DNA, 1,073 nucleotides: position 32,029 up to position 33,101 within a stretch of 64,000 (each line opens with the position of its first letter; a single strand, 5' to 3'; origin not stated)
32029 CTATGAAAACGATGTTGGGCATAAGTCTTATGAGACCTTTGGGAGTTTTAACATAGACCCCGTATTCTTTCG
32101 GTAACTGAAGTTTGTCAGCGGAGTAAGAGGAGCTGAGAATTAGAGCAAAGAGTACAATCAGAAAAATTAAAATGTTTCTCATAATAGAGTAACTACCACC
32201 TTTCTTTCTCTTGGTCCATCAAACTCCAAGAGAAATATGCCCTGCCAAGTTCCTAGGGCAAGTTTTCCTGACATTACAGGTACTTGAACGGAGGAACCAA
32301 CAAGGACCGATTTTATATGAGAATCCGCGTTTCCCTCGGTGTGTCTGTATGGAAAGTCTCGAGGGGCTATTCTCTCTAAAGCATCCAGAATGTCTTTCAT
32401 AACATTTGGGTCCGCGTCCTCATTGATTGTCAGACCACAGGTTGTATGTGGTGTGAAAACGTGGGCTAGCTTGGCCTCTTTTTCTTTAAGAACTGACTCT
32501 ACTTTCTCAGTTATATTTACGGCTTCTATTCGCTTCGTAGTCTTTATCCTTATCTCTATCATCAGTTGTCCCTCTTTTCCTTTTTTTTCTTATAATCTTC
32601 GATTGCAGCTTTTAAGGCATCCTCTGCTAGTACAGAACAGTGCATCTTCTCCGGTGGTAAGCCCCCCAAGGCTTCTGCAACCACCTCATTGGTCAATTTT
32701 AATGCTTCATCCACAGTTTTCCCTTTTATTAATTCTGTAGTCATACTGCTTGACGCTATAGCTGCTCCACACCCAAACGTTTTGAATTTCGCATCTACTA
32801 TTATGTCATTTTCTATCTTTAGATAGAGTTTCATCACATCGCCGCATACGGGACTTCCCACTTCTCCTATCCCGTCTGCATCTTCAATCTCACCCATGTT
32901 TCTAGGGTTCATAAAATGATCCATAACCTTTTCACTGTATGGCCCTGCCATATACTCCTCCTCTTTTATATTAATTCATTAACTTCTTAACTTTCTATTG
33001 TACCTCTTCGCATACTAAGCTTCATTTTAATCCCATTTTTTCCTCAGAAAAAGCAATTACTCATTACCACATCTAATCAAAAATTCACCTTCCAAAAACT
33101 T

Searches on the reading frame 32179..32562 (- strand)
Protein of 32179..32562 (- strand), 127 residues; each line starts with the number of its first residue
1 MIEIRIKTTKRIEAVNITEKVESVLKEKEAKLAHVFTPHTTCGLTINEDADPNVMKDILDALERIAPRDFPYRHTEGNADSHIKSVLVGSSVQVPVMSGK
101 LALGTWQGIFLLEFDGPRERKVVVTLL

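Call 10: search_protein_families(library=pfam, proteins=[window:32179-32562:-], max_evalue=0.00001)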
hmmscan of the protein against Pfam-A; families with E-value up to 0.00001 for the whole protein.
window:32179-32562:- (127 aa): 1 family
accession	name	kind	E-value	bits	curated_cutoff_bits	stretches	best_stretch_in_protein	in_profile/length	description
PF01894.22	UPF0047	-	9.1e-43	145.6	27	1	16-125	1-116/117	Uncharacterised protein family UPF0047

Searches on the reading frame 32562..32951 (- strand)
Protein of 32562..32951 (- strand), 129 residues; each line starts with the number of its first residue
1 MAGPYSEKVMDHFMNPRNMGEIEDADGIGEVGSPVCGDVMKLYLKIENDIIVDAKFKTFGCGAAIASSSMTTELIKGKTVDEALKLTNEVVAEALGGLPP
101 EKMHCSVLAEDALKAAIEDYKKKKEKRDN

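Call 10: search_protein_families(library=pfam, proteins=[window:32562-32951:-], max_evalue=0.00001)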
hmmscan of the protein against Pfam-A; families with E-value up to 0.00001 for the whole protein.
window:32562-32951:- (129 aa): 1 family
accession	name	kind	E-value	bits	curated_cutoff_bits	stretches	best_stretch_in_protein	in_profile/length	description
PF01592.21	NifU_N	-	1.5e-54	184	22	1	5-125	2-125/127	NifU-like N terminal domain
